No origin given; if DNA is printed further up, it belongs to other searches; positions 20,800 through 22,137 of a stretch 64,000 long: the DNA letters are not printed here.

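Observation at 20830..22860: AT-shifted cassette of uncharacterised genes fused to the end of an R-M operon: best candidate for an undescribed defence-type system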

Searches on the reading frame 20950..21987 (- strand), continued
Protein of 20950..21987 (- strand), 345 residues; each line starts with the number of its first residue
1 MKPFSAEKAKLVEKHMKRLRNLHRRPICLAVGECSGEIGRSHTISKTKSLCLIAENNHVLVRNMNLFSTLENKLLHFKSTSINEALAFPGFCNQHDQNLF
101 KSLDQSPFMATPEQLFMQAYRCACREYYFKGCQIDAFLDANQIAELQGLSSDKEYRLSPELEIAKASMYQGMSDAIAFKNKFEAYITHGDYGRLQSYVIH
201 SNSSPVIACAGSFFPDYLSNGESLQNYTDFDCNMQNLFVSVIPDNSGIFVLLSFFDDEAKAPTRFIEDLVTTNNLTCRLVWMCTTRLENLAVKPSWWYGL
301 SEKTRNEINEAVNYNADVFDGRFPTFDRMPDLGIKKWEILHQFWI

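Call 61: find_encoding_contigs(protein=P0022, flank=7000, max_places=2)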
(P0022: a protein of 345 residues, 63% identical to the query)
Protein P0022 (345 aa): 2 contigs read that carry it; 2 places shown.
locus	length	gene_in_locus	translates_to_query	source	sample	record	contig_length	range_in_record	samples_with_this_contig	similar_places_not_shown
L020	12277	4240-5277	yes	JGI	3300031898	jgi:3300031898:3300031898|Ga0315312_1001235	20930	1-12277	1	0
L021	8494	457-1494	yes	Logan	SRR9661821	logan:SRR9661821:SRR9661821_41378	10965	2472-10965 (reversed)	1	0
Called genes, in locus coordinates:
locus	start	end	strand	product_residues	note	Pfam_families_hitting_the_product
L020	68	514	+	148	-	-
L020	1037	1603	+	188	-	-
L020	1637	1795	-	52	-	-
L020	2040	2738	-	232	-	-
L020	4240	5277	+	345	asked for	-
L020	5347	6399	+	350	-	-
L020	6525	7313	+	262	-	-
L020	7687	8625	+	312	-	-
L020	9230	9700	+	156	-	PF03682:UPF0158 (weak)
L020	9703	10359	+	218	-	-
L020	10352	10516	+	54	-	-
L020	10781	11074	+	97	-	PF08734:GYD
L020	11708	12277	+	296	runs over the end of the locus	PF03069:FmdA_AmdA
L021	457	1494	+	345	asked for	-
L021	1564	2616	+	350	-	-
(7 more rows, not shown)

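Call 62: find_encoding_contigs(protein=P0027, flank=7000, max_places=2)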
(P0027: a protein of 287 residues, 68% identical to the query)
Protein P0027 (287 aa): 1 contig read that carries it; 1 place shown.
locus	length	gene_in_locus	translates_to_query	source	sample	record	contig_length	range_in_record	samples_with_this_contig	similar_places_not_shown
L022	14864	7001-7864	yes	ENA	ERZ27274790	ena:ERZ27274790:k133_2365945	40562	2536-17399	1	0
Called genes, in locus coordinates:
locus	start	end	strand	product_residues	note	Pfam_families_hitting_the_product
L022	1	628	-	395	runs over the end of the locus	PF02749:QRPTase_N, PF17767:NAPRTase_N (weak), PF01729:QRPTase_C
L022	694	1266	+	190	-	-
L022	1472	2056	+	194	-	PF08332:CaMKII_AD, PF13474:SnoaL_3, PF14534:DUF4440 (weak)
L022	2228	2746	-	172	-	PF02566:OsmC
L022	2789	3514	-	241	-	PF13302:Acetyltransf_3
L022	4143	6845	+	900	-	PF08471:Ribonuc_red_2_N, PF02867:Ribonuc_red_lgC, PF12637:TSCPD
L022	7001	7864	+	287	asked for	-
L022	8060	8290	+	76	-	PF09720:Unstab_antitox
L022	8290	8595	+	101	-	PF05016:ParE_toxin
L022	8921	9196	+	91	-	PF00542:Ribosomal_L12 (weak)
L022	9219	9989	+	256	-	PF08713:DNA_alkylation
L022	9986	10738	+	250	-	PF13489:Methyltransf_23, PF08241:Methyltransf_11, PF08242:Methyltransf_12, PF13649:Methyltransf_25, PF13847:Methyltransf_31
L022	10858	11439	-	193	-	PF00578:AhpC-TSA, PF08534:Redoxin, PF13905:Thioredoxin_8 (weak)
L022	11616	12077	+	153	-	PF13673:Acetyltransf_10, PF00583:Acetyltransf_1, PF13508:Acetyltransf_7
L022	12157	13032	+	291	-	PF03935:SKN1_KRE6_Sbg1 (faint), PF00722:Glyco_hydro_16, PF26113:GH16_XgeA (weak)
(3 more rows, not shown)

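Call 63: find_encoding_contigs(protein=P0041, flank=7000, max_places=2)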
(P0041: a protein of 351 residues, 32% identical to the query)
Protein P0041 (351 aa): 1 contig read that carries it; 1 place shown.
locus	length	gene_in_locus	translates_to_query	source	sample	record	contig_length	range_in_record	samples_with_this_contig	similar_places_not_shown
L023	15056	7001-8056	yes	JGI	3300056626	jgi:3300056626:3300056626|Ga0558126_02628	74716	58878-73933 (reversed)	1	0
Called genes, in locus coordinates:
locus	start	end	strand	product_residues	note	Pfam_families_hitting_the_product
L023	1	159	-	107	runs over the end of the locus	-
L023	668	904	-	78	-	-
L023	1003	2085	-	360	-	PF20473:MmeI_Mtase (weak), PF07669:Eco57I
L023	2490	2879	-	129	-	-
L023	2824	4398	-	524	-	PF03118:RNA_pol_A_CTD (weak)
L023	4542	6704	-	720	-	PF08378:NERD, PF00069:Pkinase, PF07714:PK_Tyr_Ser-Thr, PF00069:Pkinase, PF07714:PK_Tyr_Ser-Thr (weak)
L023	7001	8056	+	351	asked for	-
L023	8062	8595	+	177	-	-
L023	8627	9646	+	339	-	PF00817:IMS, PF11798:IMS_HHH (weak), PF10391:DNA_pol_lambd_f (weak), PF11799:IMS_C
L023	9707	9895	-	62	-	-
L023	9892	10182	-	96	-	-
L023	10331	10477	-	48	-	-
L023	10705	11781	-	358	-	PF08331:QueG_DUF1730, PF25160:LdpA_Fe-S-bd (faint), PF00037:Fer4 (faint), PF12838:Fer4_7 (weak), PF13484:Fer4_16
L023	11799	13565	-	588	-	PF00009:GTP_EFTU (faint), PF00350:Dynamin_N, PF01926:MMR_HSR1, PF00350:Dynamin_N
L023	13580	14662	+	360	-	-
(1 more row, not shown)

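Call 69: find_encoding_contigs(protein=P0002, flank=5000, max_places=3)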
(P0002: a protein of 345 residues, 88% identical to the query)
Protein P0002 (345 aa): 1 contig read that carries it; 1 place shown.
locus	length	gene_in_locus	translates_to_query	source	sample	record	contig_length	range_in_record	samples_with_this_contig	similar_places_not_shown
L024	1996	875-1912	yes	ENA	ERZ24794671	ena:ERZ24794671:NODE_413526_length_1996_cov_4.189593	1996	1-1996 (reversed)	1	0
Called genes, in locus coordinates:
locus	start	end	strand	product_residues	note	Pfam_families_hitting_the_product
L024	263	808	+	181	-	PF02557:VanY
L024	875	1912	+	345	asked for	-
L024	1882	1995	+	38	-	?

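Call 76: find_related_loci(query=A1, collection=genome_contigs, flank=10000)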
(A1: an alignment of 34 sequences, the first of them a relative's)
Query A1 (345 aa) in genome_contigs; peptide patterns used: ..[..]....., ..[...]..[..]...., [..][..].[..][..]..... (x = any residue, [..] = any of these).
52 stretches matched a pattern; 45 encode a relative of the query (tblastn E <= 1e-3); 45 distinct loci.
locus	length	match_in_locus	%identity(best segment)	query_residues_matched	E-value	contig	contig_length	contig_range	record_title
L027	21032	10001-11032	65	1-344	2e-160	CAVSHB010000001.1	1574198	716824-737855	MAG: uncultured Nitrospiraceae bacterium isolate MFD01476.bin.1.136 genome assembly, contig: contig_11828, whole genome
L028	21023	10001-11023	34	4-345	3e-60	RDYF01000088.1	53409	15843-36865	MAG: Verrucomicrobia bacterium isolate PH2015_08D_54_98 PH2015_08D_scaffold_1095, whole genome shotgun sequence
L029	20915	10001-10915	31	23-322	2e-42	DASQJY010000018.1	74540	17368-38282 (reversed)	MAG TPA_asm: Thermoanaerobaculia bacterium isolate SMAG_U11898 k141_4328633, whole genome shotgun sequence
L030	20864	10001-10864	29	34-322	2e-38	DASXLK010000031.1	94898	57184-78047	MAG TPA_asm: Candidatus Angelobacter sp. isolate SMAG_U5300 k141_646312, whole genome shotgun sequence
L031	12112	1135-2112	28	1-331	8e-38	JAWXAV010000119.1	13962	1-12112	MAG: Bythopirellula sp. isolate MP5IB2.151 k99_1477876, whole genome shotgun sequence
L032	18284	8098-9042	30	16-325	6e-34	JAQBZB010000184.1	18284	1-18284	MAG: Planctomycetota bacterium isolate casp150-mb.46 NODE_8002_length_18284_cov_0.146714, whole genome shotgun sequence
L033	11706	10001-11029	26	2-345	2e-31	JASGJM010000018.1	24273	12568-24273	MAG: Luteolibacter sp. isolate 5N476 JMF-2111-06-0005.ont.bin.476_17, whole genome shotgun sequence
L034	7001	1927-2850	26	32-339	2e-29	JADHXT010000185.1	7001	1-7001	MAG: Candidatus Brocadiia bacterium isolate BS750m-G60 BS-750m-C22124, whole genome shotgun sequence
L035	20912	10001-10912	26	7-305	2e-28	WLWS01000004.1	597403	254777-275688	MAG: Gammaproteobacteria bacterium isolate MH-Pat-SR_autometa_4-1 NODE_16_length_597403_cov_10.606442, whole genome shot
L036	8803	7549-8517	27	17-340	4e-28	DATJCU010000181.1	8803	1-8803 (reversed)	MAG TPA_asm: Edaphocola sp. isolate SMAG_U15389 k141_431903, whole genome shotgun sequence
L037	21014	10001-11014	27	4-341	4e-27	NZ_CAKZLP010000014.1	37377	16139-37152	MAG: uncultured Amphritea sp. isolate ERR2094169_bin.10_CONCOCT_v1.1_MAG ERZ650157.737, whole genome shotgun sequence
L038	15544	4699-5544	28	34-313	3e-26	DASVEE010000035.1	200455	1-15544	MAG TPA_asm: Thermoanaerobaculia bacterium isolate SMAG_U2052 k141_870947, whole genome shotgun sequence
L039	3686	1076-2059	25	18-341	3e-26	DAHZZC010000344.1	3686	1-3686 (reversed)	MAG TPA_asm: Planctomycetales bacterium isolate clean5766 k141_1169615, whole genome shotgun sequence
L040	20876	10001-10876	24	16-308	7e-23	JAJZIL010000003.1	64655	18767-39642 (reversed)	MAG: bacterium isolate LSA3.bin44 NODE_512_length_64655_cov_1.725824, whole genome shotgun sequence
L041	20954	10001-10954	24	27-339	8e-26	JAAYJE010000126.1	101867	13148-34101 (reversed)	MAG: Actinomycetota bacterium isolate AS10tlH2TH_230 274440_AS10, whole genome shotgun sequence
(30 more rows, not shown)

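Call 80: search_protein_families(library=pfam, alignment_id=A4, max_evalue=0.00001)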
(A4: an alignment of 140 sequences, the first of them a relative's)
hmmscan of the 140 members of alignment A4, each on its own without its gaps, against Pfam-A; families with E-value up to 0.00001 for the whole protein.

A. member 1, L033:9697-10056:+ (120 aa): 0 families

B. families by the number of members that match (of 140 scanned): 161 families (the first 25 are shown)
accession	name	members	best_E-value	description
PF04851.21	ResIII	3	3.4e-19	Type III restriction enzyme, res subunit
PF00285.26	Citrate_synt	2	1e-144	Citrate synthase, C-terminal domain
PF02384.22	N6_Mtase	2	1.1e-83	N-6 DNA Methylase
PF00239.26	Resolvase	2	1.3e-39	Resolvase, N terminal domain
PF01636.29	APH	2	2.2e-31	Phosphotransferase enzyme family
PF04343.18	DUF488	2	6.1e-27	Domain of unknown function DUF488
PF13289.12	SIR2_2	2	1.1e-26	SIR2-like domain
PF00270.35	DEAD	2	4.2e-23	DEAD/DEAH box helicase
PF13649.12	Methyltransf_25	2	1.1e-20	Methyltransferase domain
PF00271.37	Helicase_C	2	6e-20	Helicase conserved C-terminal domain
PF08281.18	Sigma70_r4_2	2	1.3e-14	Sigma-70, region 4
PF01381.28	HTH_3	2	3e-11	Helix-turn-helix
PF12844.13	HTH_19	2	2e-07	Helix-turn-helix domain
PF13443.12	HTH_26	2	9.6e-07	Cro/C1-type HTH DNA-binding domain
PF00311.23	PEPcase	1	0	Phosphoenolpyruvate carboxylase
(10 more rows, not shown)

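Call 81: search_protein_families(library=padloc, alignment_id=A4, max_evalue=1e-10)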
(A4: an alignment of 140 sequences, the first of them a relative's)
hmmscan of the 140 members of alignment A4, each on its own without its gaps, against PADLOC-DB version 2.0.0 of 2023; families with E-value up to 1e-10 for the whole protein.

A. member 1, L033:9697-10056:+ (120 aa): 0 families

B. families by the number of members that match (of 140 scanned): 187 families (the first 25 are shown)
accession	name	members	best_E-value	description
PDLC04134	mad2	3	3.1e-37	mads_2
PDLC04657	PDC-M45B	2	3.4e-74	-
PDLC04135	mad3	2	4e-28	mads_3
PDLC04505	PDC-M19A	2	1e-20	-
PDLC04783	PDC-M72A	1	5e-195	-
PDLC03031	MTase_I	1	7e-138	Type I methyltransferase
PDLC03040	REase_I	1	6e-129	Type I restriction enzyme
PDLC03027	MTase_I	1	6.9e-109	Type I methyltransferase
PDLC03022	MTase_I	1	2.6e-108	Type I methyltransferase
PDLC03041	REase_I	1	3.6e-96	Type I restriction enzyme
PDLC02908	Ankyrin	1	1.6e-93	-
PDLC03038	MTase_I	1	2.5e-89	Type I methyltransferase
PDLC03039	MTase_I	1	3.7e-87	Type I methyltransferase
PDLC03044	REase_I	1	4.5e-80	Type I restriction enzyme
PDLC03032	MTase_I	1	1.5e-76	Type I methyltransferase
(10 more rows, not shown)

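Call 82: find_encoding_contigs(protein=P0001, flank=10000, max_places=2)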
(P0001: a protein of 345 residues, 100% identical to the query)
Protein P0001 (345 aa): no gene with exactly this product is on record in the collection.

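Call 103: find_related_loci(query=A1, collection=viral_contigs, flank=5000)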
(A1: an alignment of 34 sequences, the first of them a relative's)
Query A1 (345 aa) in viral_contigs; peptide patterns used: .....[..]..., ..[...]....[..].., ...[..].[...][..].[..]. (x = any residue, [..] = any of these).
61 stretches matched a pattern; 5 encode a relative of the query (tblastn E <= 1e-3); 5 distinct loci.
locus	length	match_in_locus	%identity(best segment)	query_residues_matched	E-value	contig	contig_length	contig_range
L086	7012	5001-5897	25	7-310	2e-23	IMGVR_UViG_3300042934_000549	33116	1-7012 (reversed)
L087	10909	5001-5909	27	19-313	6e-21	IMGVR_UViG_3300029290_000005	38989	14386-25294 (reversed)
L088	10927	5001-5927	25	28-333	9e-18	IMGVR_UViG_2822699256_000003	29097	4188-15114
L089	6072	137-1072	22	12-334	9e-13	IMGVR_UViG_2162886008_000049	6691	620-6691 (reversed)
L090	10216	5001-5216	32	54-129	8e-6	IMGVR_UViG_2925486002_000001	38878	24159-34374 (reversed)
